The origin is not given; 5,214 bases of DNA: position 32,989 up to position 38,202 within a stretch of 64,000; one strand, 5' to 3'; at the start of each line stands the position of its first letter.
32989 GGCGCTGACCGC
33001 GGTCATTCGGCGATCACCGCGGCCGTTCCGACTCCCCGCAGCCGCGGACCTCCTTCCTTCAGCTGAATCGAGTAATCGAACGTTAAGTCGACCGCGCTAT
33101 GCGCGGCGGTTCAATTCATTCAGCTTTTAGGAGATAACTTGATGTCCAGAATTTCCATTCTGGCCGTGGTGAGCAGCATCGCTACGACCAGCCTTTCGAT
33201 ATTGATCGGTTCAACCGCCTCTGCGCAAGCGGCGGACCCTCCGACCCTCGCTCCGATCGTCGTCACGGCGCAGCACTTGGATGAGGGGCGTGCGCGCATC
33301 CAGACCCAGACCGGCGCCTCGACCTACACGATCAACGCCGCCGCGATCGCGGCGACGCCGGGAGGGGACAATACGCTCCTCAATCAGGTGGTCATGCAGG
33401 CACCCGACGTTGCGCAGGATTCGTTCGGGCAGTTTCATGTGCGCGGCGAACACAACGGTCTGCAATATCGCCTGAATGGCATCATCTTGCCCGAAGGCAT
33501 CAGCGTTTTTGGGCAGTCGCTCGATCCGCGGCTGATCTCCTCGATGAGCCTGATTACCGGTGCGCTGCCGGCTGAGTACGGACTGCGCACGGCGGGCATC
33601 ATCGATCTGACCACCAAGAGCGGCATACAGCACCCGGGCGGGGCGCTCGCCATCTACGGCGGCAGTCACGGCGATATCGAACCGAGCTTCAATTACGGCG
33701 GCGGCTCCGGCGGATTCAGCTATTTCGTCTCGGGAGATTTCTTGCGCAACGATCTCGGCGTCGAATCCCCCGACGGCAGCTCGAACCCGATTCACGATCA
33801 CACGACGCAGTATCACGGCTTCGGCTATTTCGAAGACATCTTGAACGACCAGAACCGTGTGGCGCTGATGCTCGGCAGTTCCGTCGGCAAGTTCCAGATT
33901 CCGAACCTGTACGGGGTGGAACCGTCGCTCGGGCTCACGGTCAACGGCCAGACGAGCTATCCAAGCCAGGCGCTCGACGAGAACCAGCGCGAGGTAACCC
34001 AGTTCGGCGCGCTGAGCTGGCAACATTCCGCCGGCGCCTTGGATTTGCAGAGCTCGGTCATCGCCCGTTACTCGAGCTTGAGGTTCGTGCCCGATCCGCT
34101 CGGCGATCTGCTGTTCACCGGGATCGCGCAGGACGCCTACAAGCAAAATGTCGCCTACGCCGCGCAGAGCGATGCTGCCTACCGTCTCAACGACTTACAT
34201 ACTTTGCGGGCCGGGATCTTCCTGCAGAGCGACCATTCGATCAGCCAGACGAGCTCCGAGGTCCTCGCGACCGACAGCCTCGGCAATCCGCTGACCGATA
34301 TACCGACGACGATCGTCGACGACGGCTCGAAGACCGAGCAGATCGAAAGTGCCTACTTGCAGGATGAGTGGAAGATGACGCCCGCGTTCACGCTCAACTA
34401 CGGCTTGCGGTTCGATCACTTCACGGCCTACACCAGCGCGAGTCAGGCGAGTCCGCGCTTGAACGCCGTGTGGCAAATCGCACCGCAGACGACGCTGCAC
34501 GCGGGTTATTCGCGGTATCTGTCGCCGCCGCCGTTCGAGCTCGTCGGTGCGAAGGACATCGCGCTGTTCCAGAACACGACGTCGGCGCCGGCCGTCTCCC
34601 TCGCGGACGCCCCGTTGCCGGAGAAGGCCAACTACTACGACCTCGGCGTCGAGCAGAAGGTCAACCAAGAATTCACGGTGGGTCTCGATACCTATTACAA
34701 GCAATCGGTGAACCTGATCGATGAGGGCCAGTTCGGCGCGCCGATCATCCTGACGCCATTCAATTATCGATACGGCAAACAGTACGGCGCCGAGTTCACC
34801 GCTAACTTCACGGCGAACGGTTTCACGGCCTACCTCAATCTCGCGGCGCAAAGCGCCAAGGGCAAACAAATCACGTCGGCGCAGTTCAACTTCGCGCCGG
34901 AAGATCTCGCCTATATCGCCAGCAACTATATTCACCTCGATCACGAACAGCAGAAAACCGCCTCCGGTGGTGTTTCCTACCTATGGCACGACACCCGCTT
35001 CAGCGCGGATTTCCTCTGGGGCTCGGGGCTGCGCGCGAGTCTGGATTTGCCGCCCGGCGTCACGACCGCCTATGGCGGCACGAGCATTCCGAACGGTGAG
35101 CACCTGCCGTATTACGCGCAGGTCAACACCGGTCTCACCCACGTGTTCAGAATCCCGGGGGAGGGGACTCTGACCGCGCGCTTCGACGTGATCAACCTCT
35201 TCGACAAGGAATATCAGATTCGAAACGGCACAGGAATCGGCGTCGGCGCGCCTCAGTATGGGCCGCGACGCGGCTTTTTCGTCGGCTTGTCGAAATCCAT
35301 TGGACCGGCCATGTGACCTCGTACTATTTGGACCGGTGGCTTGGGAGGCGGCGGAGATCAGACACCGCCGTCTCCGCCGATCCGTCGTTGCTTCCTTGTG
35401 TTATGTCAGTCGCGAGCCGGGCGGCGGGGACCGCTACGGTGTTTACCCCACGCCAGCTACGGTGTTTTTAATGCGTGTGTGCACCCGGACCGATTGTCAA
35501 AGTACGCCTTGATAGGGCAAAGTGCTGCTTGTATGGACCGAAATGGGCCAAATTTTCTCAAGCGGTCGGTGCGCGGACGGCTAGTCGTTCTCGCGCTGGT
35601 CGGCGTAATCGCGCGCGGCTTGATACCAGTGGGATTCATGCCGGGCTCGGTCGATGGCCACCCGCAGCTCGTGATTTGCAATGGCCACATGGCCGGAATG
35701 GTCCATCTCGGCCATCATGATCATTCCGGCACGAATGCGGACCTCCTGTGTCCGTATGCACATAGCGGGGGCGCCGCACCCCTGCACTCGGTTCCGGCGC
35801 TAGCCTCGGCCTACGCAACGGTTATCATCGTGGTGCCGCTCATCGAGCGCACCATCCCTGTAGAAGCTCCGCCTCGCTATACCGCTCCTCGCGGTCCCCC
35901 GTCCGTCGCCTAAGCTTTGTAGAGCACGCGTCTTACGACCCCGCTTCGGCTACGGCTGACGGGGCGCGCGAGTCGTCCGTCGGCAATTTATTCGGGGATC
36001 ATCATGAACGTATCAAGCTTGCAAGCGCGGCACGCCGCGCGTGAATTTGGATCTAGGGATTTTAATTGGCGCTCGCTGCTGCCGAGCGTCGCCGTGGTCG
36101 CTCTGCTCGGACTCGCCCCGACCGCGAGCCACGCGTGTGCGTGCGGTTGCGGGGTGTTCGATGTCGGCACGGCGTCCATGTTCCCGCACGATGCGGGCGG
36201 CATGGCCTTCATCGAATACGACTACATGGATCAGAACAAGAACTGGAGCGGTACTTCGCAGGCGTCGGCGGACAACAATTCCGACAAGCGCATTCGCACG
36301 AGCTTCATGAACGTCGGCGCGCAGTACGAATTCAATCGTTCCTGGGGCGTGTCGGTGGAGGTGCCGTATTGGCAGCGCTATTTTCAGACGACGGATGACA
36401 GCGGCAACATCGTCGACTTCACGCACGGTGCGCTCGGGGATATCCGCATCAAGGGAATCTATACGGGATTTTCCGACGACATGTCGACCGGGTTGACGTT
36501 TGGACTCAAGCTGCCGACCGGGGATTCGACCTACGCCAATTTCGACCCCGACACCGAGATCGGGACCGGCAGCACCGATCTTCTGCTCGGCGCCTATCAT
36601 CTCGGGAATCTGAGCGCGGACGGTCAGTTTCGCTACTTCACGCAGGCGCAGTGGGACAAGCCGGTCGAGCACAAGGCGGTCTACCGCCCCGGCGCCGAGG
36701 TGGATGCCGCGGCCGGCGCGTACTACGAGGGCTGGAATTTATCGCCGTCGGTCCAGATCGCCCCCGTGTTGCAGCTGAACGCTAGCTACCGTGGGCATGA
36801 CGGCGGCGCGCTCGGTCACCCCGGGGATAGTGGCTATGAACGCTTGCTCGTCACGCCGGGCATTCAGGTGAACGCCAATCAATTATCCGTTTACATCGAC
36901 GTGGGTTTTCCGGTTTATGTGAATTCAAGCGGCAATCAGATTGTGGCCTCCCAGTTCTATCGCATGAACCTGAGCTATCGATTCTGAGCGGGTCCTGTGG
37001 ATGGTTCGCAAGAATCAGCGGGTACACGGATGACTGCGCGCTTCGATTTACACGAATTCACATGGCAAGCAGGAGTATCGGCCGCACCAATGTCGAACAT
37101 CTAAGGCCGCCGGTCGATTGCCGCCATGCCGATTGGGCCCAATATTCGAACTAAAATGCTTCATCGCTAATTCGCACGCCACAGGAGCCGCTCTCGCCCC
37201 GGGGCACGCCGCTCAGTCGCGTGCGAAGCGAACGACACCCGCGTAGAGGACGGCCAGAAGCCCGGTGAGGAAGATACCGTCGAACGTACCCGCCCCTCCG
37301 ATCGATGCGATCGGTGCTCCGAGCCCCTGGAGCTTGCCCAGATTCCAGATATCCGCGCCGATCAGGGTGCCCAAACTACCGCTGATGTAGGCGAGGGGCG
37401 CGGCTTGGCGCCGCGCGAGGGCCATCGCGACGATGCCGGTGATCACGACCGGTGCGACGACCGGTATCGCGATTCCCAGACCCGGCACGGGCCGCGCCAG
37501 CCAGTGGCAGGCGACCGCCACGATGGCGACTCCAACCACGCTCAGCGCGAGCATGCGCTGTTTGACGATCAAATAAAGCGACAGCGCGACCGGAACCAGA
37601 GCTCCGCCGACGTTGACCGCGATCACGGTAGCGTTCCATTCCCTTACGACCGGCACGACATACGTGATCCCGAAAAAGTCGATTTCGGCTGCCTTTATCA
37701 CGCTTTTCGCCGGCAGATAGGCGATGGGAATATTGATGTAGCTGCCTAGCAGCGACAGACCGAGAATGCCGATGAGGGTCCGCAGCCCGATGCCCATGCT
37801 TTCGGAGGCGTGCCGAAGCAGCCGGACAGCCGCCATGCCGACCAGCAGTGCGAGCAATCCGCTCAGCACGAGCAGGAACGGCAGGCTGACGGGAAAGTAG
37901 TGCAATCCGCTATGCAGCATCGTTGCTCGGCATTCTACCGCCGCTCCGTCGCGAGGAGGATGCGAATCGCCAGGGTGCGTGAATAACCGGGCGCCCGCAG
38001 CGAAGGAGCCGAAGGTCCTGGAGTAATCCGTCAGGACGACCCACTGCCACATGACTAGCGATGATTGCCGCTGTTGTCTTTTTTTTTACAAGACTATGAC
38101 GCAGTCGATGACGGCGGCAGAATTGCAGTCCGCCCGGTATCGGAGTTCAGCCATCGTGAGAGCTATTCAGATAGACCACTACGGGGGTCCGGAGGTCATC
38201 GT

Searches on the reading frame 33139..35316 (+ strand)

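Call 24: search_protein_families(library=pfam, proteins=[window:33139-35316:+], max_evalue=0.01)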
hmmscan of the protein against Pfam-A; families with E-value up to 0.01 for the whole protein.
window:33139-35316:+ (725 aa): 4 families
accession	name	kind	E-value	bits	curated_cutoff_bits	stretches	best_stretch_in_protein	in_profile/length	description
PF00593.30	TonB_dep_Rec_b-barrel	-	8.8e-27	95.5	27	1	247-687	38-436/436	TonB dependent receptor-like, beta-barrel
PF25183.1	OMP_b-brl_4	-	1.5e-13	50.6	30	1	373-434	338-399/838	Outer membrane beta barrel domain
PF14905.12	OMP_b-brl_3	-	0.00011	21.9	27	1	332-606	49-328/408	Outer membrane protein beta-barrel family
PF07715.20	Plug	-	0.00062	20.7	23.9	1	57-153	4-105/107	TonB-dependent Receptor Plug Domain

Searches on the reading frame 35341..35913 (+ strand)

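Call 24: search_protein_families(library=pfam, proteins=[window:35341-35913:+], max_evalue=0.01)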
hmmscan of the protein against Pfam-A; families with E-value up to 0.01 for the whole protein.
window:35341-35913:+ (190 aa): 1 family
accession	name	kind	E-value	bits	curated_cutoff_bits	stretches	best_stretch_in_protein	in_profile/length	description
PF11162.13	DUF2946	-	0.00048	21.3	23.7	1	89-187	8-117/117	Protein of unknown function (DUF2946)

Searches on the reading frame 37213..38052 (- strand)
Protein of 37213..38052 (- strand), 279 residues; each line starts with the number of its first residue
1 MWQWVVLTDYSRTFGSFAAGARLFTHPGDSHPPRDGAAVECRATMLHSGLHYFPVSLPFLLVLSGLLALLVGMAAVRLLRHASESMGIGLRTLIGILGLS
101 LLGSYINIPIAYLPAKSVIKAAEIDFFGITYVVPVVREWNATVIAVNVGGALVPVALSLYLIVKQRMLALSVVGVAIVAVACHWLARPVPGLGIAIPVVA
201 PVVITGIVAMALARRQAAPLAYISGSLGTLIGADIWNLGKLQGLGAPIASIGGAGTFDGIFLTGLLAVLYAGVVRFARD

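Call 35: search_protein_families(library=pfam, proteins=[window:37213-38052:-], max_evalue=0.001)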
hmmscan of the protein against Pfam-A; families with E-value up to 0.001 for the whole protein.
window:37213-38052:- (279 aa): 1 family
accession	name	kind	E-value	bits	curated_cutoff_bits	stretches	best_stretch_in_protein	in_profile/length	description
PF07758.16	DUF1614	-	4.1e-54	183.5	23.9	1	101-269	1-170/171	Protein of unknown function (DUF1614)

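Call 57: find_homologous_proteins(query=window:37213-38052:-, max_evalue=1e-30)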
Query window:37213-38052:- (279 aa): 7172 proteins with E <= 1e-30 among 8000 candidates; the best 120 are listed.
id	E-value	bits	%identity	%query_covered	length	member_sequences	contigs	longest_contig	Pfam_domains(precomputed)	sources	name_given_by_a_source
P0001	2.5e-136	472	100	84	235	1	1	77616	PF07758.17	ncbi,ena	-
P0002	3.9e-130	451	96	84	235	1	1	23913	PF07758.17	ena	-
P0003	3.7e-98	346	72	84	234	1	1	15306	PF07758.17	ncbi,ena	-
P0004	6.3e-98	346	73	83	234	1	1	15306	PF07758.17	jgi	jgi:uncharacterized membrane protein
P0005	1.6e-96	341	73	83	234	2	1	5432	PF07758.17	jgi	jgi:uncharacterized membrane protein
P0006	1.7e-96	341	71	83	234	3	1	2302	PF07758.17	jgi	jgi:uncharacterized membrane protein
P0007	2.8e-96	340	73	84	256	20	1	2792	PF07758.17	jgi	jgi:uncharacterized membrane protein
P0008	9.6e-96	338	72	83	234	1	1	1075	PF07758.17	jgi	jgi:uncharacterized membrane protein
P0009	1.3e-95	338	71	84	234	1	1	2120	PF07758.17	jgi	jgi:uncharacterized membrane protein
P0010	7.0e-95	336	73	84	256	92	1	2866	PF07758.17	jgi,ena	-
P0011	1.3e-94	335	71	83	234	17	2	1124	PF07758.17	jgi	-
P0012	2.1e-94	334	71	83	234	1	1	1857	PF07758.17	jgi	jgi:uncharacterized membrane protein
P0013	2.2e-94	334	72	84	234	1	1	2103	PF07758.17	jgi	jgi:uncharacterized membrane protein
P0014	2.5e-94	334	73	84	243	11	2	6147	PF07758.17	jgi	jgi:uncharacterized membrane protein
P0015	5.4e-94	333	71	84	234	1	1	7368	PF07758.17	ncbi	-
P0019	2.4e-92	327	71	83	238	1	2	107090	PF07758.17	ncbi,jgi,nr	ncbi:MAG TPA: DUF1614 domain-containing protein [Steroidobacteraceae bacterium]|jgi:uncharacterized 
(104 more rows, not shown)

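Call 58: find_encoding_contigs(protein=P0002, flank=10000, max_places=3)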
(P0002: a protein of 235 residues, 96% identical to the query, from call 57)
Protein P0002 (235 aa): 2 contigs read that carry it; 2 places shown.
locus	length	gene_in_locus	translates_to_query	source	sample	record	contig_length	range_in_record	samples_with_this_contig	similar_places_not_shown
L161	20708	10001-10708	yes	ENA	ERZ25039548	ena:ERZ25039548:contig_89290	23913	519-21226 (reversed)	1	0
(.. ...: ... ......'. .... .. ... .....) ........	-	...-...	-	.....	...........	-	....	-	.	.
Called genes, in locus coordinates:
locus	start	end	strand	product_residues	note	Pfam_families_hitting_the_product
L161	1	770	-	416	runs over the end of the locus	PF12708:Pect-lyase_RHGA_epim (faint), PF13229:Beta_helix (weak), PF05048:NosD, PF13229:Beta_helix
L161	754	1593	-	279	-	PF05891:Methyltransf_PK, PF01209:Ubie_methyltran, PF02353:CMAS, PF05401:NodS, PF13489:Methyltransf_23, PF13847:Methyltransf_31, PF08241:Methyltransf_11, PF08242:Methyltransf_12, +5 more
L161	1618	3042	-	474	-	PF13632:Glyco_trans_2_3 (weak)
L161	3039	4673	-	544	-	PF02310:B12-binding, PF04055:Radical_SAM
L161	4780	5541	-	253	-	PF00990:GGDEF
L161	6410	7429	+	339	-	-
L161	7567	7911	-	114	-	-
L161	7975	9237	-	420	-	PF01734:Patatin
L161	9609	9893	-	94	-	PF08240:ADH_N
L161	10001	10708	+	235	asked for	PF07758:DUF1614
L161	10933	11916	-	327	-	-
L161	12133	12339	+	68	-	-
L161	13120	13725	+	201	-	PF13683:rve_3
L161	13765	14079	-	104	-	PF13744:HTH_37, PF01381:HTH_3 (weak)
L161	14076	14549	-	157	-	PF05973:Gp49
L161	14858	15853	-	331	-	PF00077:RVP (faint), PF13650:Asp_protease_2, PF13975:gag-asp_proteas, PF13650:Asp_protease_2 (weak)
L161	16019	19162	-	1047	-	PF07715:Plug, PF00593:TonB_dep_Rec_b-barrel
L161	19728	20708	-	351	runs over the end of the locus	-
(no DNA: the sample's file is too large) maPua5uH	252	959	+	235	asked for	PF07758:DUF1614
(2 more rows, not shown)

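Call 59: find_encoding_contigs(protein=P0001, flank=10000, max_places=3)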
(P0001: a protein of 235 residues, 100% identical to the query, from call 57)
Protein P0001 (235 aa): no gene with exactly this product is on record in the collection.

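Call 70: list_cluster_members(proteins=[P0001, P0002])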
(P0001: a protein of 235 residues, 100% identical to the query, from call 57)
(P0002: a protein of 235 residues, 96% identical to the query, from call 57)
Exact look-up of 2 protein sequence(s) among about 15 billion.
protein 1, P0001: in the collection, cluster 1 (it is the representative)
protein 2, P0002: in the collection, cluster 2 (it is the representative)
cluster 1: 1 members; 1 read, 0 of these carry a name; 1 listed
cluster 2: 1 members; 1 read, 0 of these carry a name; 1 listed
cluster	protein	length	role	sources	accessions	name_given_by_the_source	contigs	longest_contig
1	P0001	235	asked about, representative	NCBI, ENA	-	-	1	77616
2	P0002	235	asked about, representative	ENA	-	-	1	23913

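Call 71: find_encoding_contigs(protein=P0003, flank=10000, max_places=2)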
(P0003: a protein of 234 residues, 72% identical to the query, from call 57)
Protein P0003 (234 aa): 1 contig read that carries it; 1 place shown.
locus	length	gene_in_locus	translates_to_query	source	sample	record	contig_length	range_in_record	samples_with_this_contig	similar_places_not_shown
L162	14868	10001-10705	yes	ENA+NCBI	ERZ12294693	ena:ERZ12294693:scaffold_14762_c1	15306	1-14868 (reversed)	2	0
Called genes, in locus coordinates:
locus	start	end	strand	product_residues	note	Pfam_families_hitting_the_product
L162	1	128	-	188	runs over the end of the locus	?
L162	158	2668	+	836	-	PF03968:LptD_N (faint), PF19838:LptD_2, PF04453:LptD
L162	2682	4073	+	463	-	PF13623:SurA_N_2, PF13624:SurA_N_3, PF09312:SurA_N, PF13145:Rotamase_2, PF13616:Rotamase_3, PF00639:Rotamase, PF13616:Rotamase_3, PF00639:Rotamase, +1 more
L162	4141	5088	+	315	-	PF04166:PdxA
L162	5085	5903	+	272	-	PF00398:RrnaAD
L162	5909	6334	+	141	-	PF00582:Usp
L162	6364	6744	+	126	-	PF04379:DUF525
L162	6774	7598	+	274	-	PF00149:Metallophos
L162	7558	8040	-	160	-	-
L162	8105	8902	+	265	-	PF02698:DUF218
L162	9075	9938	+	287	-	PF00768:Peptidase_S11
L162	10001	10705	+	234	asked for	PF07758:DUF1614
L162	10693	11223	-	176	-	PF00186:DHFR_1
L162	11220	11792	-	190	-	PF21549:PRDM2_PR (weak), PF00856:SET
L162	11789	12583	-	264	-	PF00303:Thymidylat_synt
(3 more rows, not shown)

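Call 72: find_encoding_contigs(protein=P0019, flank=10000, max_places=2)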
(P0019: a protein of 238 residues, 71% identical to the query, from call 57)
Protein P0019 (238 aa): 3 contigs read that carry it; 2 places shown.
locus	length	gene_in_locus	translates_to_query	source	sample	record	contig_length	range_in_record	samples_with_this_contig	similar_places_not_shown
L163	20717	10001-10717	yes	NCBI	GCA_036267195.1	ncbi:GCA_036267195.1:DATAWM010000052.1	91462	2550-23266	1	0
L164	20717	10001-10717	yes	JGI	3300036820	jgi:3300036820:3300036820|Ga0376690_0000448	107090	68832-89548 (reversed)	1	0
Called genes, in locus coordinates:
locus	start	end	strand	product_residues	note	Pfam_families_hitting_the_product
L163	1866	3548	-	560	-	PF02321:OEP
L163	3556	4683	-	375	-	PF12679:ABC2_membrane_2, PF12698:ABC2_membrane_3, PF01061:ABC2_membrane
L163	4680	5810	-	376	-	PF12679:ABC2_membrane_2, PF12698:ABC2_membrane_3, PF01061:ABC2_membrane, PF12730:ABC2_membrane_4 (weak)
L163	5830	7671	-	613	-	PF13555:AAA_29 (faint), PF00005:ABC_tran, PF13401:AAA_22 (faint), PF13476:AAA_23 (faint), PF13604:AAA_30 (faint), PF13304:AAA_21 (weak), PF00005:ABC_tran, PF13304:AAA_21 (weak)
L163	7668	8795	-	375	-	PF25881:HH_YBHG, PF25954:Beta-barrel_RND_2, PF25990:Beta-barrel_YknX (weak)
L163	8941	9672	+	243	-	PF00440:TetR_N, PF09209:CecR_C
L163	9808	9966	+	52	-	-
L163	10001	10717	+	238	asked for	PF07758:DUF1614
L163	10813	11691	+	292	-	PF03976:PPK2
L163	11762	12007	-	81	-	-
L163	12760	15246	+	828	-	PF03477:ATP-cone, PF00317:Ribonuc_red_lgN, PF02867:Ribonuc_red_lgC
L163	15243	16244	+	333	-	PF00268:Ribonuc_red_sm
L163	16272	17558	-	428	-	PF01566:Nramp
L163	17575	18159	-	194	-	-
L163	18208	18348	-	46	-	-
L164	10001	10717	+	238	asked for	PF07758:DUF1614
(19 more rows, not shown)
